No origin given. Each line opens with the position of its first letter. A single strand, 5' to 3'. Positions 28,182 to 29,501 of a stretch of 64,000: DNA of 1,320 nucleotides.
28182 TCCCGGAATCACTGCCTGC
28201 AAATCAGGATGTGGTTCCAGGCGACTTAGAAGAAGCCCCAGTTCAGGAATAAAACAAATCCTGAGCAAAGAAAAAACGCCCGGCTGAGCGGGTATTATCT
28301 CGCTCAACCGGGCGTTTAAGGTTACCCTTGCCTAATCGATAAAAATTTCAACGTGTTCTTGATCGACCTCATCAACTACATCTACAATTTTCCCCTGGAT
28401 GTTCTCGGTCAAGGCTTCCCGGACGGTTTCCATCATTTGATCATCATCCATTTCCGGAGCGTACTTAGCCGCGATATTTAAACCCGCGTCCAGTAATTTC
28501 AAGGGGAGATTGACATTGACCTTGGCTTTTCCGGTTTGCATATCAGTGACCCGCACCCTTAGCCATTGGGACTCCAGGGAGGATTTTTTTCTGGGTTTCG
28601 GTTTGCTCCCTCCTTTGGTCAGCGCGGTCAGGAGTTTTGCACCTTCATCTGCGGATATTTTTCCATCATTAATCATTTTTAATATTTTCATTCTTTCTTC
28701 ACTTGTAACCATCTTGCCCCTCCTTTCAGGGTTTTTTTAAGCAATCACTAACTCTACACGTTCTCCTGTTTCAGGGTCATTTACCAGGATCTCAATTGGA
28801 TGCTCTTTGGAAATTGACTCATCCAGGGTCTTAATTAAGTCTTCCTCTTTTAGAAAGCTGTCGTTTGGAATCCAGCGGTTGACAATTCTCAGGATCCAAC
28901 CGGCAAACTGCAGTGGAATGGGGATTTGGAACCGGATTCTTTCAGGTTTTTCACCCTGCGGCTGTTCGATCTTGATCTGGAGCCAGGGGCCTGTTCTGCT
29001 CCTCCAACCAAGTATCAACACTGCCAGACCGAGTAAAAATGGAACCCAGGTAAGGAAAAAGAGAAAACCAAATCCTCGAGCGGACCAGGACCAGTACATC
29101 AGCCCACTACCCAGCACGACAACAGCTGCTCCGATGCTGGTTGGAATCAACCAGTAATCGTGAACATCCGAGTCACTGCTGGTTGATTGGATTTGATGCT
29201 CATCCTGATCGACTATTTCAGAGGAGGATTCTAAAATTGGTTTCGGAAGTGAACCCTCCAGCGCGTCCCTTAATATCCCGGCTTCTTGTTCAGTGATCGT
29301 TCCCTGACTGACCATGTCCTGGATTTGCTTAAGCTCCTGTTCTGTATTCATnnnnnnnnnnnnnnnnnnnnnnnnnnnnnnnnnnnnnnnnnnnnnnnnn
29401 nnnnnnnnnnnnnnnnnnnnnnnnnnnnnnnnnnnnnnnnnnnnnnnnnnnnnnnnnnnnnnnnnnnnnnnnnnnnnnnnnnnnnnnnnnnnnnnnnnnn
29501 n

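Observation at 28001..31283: Five-gene DUF2089/DUF4097 operon in which four consecutive proteins carry the same SHOCT-like helix, facing a PspC gene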

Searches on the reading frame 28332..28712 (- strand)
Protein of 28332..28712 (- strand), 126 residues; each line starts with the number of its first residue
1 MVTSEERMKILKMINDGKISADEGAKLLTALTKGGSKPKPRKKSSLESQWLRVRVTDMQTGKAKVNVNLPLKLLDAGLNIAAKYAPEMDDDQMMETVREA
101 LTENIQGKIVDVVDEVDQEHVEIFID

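Call 3: search_protein_families(library=pfam, proteins=[window:28332-28712:-], max_evalue=1)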
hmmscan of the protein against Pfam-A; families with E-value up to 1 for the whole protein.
window:28332-28712:- (126 aa): 3 families
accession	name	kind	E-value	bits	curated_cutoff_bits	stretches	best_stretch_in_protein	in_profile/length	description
PF22746.1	SHOCT-like_DUF2089-C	-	1.2e-11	44.1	27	1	5-34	1-30/32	SHOCT-like domain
PF02637.23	GatB_Yqey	-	0.0078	16.5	27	1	2-39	40-77/148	GatB domain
PF24930.1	DUF7750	-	0.15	12.4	27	0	92-116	39-63/65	Domain of unknown function (DUF7750)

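Call 4: search_protein_families(library=ncbifam, proteins=[window:28332-28712:-], max_evalue=1)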
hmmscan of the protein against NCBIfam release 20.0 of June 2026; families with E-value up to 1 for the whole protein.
window:28332-28712:- (126 aa): 0 families

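Call 15: find_homologous_proteins(query=window:28332-28712:-, max_evalue=0.001)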
Query window:28332-28712:- (126 aa): 2142 proteins with E <= 0.001 among 2165 candidates; the best 120 are listed.
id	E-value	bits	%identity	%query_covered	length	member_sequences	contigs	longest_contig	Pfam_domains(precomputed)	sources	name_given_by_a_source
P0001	4.2e-73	261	100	100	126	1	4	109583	PF22746.2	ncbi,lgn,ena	-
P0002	1.1e-72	259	99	100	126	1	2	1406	PF22746.2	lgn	-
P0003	1.6e-66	239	93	100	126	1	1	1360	PF22746.2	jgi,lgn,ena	jgi:hypothetical protein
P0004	1.3e-65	236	91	100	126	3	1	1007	PF22746.2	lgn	-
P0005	1.3e-54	201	77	100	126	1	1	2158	PF22746.2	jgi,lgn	jgi:hypothetical protein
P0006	7.8e-54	199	76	100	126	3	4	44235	PF22746.2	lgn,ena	-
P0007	9.5e-54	198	76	100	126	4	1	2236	PF22746.2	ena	-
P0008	1.4e-53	198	75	100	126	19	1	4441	PF22746.2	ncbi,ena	-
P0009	3.3e-53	196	75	100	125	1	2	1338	PF22746.2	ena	-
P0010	4.3e-53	196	75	100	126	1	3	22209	PF22746.2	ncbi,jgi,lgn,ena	jgi:hypothetical protein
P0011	5.1e-53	196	75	100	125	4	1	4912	PF22746.2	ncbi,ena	-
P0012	6.4e-53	196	75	100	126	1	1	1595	PF22746.2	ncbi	ncbi:MAG: hypothetical protein WBB64_10975 [Anaerolineales bacterium]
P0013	7.5e-53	195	75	100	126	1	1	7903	PF22746.2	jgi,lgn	jgi:hypothetical protein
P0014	8.4e-53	195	74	100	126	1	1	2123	PF22746.2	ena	-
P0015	9.0e-53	195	75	100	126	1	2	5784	PF22746.2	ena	-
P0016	1.2e-52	195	74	100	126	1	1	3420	PF22746.2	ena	-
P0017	1.4e-52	194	75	100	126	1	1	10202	PF22746.2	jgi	-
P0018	1.5e-52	194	74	100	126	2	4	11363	PF22746.2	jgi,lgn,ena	-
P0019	1.7e-52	194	74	100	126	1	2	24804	PF22746.2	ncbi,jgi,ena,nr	ncbi:MAG: hypothetical protein KAU23_03880 [Anaerolineales bacterium]|jgi:hypothetical protein|nr:hy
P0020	2.2e-52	194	74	100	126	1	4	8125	PF22746.2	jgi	-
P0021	2.4e-52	194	74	100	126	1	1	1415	PF22746.2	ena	-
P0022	2.9e-52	193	75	100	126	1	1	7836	PF22746.2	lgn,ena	-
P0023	5.6e-52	193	74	100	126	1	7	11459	PF22746.2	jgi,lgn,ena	-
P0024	7.7e-52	192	74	100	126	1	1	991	PF22746.2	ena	-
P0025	7.8e-52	192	74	100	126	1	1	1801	PF22746.2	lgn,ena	-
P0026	8.4e-52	192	73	100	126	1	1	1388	PF22746.2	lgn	-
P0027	8.6e-52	192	73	100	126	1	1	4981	PF22746.2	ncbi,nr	ncbi:MAG: hypothetical protein MUO54_04805 [Anaerolineales bacterium]|nr:hypothetical protein [Anaer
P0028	9.6e-52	192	74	100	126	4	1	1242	PF22746.2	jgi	-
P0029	1.3e-51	191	73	100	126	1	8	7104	PF22746.2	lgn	-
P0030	1.3e-51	191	73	100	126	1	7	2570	PF22746.2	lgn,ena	-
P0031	1.5e-51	191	74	100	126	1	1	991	PF22746.2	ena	-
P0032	1.9e-51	191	73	100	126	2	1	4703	PF22746.2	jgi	jgi:DUF4097 and DUF4098 domain-containing protein YvlB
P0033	2.0e-51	191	73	100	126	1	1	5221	PF22746.2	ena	-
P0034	2.1e-51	191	72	100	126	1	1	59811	PF22746.2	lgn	-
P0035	2.1e-51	191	74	100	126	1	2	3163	PF22746.2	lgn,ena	-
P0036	2.7e-51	190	72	100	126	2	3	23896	PF22746.2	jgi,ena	-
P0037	2.9e-51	190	72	100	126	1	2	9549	PF22746.2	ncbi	-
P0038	3.0e-51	190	75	100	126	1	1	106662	PF22746.2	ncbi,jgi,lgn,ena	-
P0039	3.2e-51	190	73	100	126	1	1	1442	PF22746.2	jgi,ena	-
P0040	3.3e-51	190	74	100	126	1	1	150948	PF22746.2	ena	-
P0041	3.8e-51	190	72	100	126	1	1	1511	PF22746.2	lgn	-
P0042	4.2e-51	190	72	100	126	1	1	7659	PF22746.2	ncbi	-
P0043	4.4e-51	190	73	100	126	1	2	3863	PF22746.2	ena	-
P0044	4.5e-51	190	72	100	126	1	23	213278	PF22746.2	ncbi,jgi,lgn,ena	jgi:hypothetical protein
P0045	5.3e-51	189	73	100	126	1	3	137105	PF22746.2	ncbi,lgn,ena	ncbi:MAG: hypothetical protein WBB64_14580 [Anaerolineales bacterium]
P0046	6.4e-51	189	71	100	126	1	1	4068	PF22746.2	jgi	jgi:hypothetical protein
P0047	6.5e-51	189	71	100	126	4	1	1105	PF22746.2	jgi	jgi:hypothetical protein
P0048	6.8e-51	189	71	100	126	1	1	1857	PF22746.2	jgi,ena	jgi:predicted DNA-binding ArsR family transcriptional regulator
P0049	8.8e-51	189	72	100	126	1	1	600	PF22746.2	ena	-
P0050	9.4e-51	189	73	100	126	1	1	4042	PF22746.2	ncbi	-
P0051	1.0e-50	188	72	100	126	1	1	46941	PF22746.2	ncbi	-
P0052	1.5e-50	188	73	100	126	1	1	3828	PF22746.2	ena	-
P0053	1.7e-50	188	73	100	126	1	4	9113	PF22746.2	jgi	-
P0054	2.2e-50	187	71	100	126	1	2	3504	PF22746.2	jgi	-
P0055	2.4e-50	187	73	100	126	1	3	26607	PF22746.2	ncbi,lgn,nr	ncbi:MAG: hypothetical protein GQ562_00235 [Anaerolineales bacterium]|nr:hypothetical protein [Anaer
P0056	2.5e-50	187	72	100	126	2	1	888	PF22746.2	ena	-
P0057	3.2e-50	187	73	100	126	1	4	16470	PF22746.2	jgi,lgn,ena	jgi:hypothetical protein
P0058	3.3e-50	187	73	100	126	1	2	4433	PF22746.2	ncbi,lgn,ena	-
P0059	3.8e-50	187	72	100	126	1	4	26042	PF22746.2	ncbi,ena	-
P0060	4.5e-50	186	73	100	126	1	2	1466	PF22746.2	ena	-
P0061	7.5e-50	186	72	100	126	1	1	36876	PF22746.2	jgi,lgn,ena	-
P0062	7.6e-50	186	72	100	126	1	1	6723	PF22746.2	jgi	jgi:hypothetical protein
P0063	9.9e-50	185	70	100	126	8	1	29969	PF22746.2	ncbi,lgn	ncbi:MAG: hypothetical protein ACC633_04240 [Anaerolineales bacterium]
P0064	1.1e-49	185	71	100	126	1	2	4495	PF22746.2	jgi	jgi:hypothetical protein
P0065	1.1e-49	185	70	100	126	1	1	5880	PF22746.2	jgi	jgi:hypothetical protein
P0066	1.1e-49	185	72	100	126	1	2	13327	PF22746.2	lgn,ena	-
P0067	1.2e-49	185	71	100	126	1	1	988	PF22746.2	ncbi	-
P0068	1.2e-49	185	71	100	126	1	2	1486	PF22746.2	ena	-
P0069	1.3e-49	185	71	100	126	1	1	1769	PF22746.2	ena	-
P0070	1.4e-49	185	73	100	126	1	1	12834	PF22746.2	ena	-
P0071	1.6e-49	185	73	100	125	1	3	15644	PF22746.2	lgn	-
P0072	1.6e-49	185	71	100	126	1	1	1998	PF22746.2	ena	-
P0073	1.7e-49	185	71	100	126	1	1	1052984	PF22746.2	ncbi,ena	-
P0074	1.7e-49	185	70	100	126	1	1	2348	PF22746.2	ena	-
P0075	2.1e-49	184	70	100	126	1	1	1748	PF22746.2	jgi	jgi:predicted DNA-binding ArsR family transcriptional regulator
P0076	2.4e-49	184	72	100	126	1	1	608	PF22746.2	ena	-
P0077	2.4e-49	184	71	100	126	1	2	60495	PF22746.2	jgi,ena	jgi:hypothetical protein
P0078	2.5e-49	184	71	100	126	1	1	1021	PF22746.2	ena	-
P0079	2.7e-49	184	70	100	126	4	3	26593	PF22746.2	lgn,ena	-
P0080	3.2e-49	184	72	100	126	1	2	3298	PF22746.2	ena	-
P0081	3.5e-49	184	71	100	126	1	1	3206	PF22746.2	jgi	jgi:hypothetical protein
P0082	3.6e-49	183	71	100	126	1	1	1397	PF22746.2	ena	-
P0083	3.7e-49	183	70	100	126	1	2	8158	PF22746.2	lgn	-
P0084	4.9e-49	183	71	100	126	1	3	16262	PF22746.2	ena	-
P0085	6.2e-49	183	70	100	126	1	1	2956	PF22746.2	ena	-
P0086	6.2e-49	183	71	100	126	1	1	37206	PF22746.2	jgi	jgi:hypothetical protein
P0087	6.3e-49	183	71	100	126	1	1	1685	PF22746.2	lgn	-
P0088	7.6e-49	182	69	100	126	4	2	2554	PF22746.2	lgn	-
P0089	7.8e-49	182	70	100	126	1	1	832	PF22746.2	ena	-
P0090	8.1e-49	182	71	100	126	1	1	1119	PF22746.2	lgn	-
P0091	1.1e-48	182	71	100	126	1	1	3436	PF22746.2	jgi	jgi:hypothetical protein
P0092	1.2e-48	182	71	100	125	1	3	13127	PF22746.2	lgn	-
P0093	1.4e-48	182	70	100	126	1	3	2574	PF22746.2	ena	-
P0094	1.4e-48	182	71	100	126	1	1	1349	PF22746.2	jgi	-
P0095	1.4e-48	182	71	100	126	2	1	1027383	PF22746.2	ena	-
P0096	1.4e-48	182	70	100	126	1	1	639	PF22746.2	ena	-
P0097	1.6e-48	181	71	100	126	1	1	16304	PF22746.2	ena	-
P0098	1.6e-48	181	71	100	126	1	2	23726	PF22746.2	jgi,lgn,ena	jgi:hypothetical protein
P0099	1.8e-48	181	71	100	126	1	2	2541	PF22746.2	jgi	jgi:hypothetical protein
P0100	2.0e-48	181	70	100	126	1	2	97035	PF22746.2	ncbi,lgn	-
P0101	2.0e-48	181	71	100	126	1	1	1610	PF22746.2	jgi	jgi:polyhydroxyalkanoate synthesis regulator phasin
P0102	2.0e-48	181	70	100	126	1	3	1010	PF22746.2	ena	-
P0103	2.2e-48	181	68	100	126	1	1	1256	PF22746.2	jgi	jgi:hypothetical protein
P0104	2.7e-48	181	71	100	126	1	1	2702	PF22746.2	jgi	jgi:polyhydroxyalkanoate synthesis regulator phasin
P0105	3.5e-48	180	69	100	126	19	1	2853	PF22746.2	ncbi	-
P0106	3.6e-48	180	71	100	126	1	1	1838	PF22746.2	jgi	jgi:hypothetical protein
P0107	3.9e-48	180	68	100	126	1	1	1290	PF22746.2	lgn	-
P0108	4.0e-48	180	69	100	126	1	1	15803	PF22746.2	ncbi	-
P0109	4.1e-48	180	69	100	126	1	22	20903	PF22746.2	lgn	-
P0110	4.3e-48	180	69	100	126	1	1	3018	PF22746.2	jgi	jgi:hypothetical protein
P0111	4.5e-48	180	71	100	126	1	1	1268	PF22746.2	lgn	-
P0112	5.0e-48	180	70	100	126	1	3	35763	PF22746.2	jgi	-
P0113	5.4e-48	180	71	100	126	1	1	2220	PF22746.2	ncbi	-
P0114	5.5e-48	180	68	100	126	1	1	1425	PF22746.2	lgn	-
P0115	6.0e-48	180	71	100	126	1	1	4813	PF22746.2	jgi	jgi:hypothetical protein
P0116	6.2e-48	180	70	100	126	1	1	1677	PF22746.2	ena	-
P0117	6.5e-48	179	70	100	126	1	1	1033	PF22746.2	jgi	jgi:hypothetical protein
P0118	6.6e-48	179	71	100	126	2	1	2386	PF22746.2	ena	-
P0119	6.8e-48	179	71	100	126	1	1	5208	PF22746.2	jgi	jgi:polyhydroxyalkanoate synthesis regulator phasin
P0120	7.8e-48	179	68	100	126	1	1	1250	PF22746.2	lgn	-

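Call 30: search_protein_families(library=pfam, alignment_id=A3, max_evalue=0.01)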
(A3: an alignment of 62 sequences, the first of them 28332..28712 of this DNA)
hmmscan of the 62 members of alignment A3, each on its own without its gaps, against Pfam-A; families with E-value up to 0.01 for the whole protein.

A. member 1, window:28332-28712:- (126 aa): 2 families
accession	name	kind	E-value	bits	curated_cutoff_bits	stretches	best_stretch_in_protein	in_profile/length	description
PF22746.1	SHOCT-like_DUF2089-C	-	1.2e-11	44.1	27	1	5-34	1-30/32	SHOCT-like domain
PF02637.23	GatB_Yqey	-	0.0078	16.5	27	0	2-39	40-77/148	GatB domain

B. families by the number of members that match (of 62 scanned): 12 families
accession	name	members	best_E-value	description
PF22746.1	SHOCT-like_DUF2089-C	59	1.4e-23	SHOCT-like domain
PF14193.11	DUF4315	3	0.00055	Domain of unknown function (DUF4315)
PF02637.23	GatB_Yqey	2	0.00079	GatB domain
PF02107.21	FlgH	1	2.3e-20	Flagellar L-ring protein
PF00126.33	HTH_1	1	6e-18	Bacterial regulatory helix-turn-helix protein, lysR family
PF24035.1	DUF7344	1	0.0011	Domain of unknown function (DUF7344)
PF14282.11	FlxA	1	0.003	FlxA-like protein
PF13518.12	HTH_28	1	0.0039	Helix-turn-helix domain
PF01022.26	HTH_5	1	0.0044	Bacterial regulatory protein, arsR family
PF04625.18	DEC-1_N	1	0.0048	DEC-1 protein, N-terminal region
PF13171.11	DUF4004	1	0.0065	Protein of unknown function (DUF4004)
PF12840.13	HTH_20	1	0.0078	Helix-turn-helix domain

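Call 42: predict_structure(alignment_id=A2)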
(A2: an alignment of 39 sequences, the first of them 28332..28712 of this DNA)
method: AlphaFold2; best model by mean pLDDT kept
length: 126 residues; sequences in the alignment: 39
mean_pLDDT: 77.5   pTM: 0.52
mean pLDDT of the five models: 77.5, 76.1, 75.0, 74.7, 71.7
residues with pLDDT >= 90: 4; 70-90: 100; 50-70: 10; < 50: 12
segments of 3 or more residues with pLDDT < 50: 34-38, 40-45
pLDDT, mean of each block of 10 residues (from residue 1): 71 85 77 52 56 88 87 84 79 82 81 84 86
secondary structure, 60 per line:
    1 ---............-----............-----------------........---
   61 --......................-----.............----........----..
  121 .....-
elements in order: H4-15 H21-32 E50-57 E63-70 H71-84 H90-102 E107-114 E119-125

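Call 54: find_encoding_contigs(protein=P0001, flank=6000, max_places=2)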
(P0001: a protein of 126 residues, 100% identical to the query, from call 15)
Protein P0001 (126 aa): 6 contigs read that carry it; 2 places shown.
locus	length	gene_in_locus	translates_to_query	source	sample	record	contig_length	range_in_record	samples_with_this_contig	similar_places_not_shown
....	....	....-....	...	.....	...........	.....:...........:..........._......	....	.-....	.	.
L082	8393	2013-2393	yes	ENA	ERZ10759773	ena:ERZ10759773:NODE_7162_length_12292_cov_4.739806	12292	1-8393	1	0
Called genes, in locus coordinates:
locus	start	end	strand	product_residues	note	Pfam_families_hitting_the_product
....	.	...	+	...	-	?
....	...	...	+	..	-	-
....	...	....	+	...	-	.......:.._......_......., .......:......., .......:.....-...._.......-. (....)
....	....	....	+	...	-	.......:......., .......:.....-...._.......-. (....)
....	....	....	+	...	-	-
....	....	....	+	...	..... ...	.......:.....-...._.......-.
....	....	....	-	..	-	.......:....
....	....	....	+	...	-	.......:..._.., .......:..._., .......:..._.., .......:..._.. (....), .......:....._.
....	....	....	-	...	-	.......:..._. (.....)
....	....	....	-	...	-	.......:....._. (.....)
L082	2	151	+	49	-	?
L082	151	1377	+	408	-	PF13349:DUF4097, PF20572:DUF6781 (weak), PF22746:SHOCT-like_DUF2089-C (weak)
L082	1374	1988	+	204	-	-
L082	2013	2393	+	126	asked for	PF22746:SHOCT-like_DUF2089-C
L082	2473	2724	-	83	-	PF04024:PspC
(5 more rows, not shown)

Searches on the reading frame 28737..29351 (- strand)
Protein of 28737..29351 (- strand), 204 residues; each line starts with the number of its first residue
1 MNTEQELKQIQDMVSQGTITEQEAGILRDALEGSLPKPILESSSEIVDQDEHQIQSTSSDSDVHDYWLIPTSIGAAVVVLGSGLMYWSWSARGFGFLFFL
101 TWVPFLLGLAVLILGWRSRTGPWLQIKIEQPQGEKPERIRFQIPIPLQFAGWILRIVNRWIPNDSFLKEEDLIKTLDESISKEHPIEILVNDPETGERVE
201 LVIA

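Call 3: search_protein_families(library=pfam, proteins=[window:28737-29351:-], max_evalue=1)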
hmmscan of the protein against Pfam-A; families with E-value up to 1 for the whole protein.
window:28737-29351:- (204 aa): 0 families

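Call 4: search_protein_families(library=ncbifam, proteins=[window:28737-29351:-], max_evalue=1)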
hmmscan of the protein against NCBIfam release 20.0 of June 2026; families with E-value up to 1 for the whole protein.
window:28737-29351:- (204 aa): 0 families
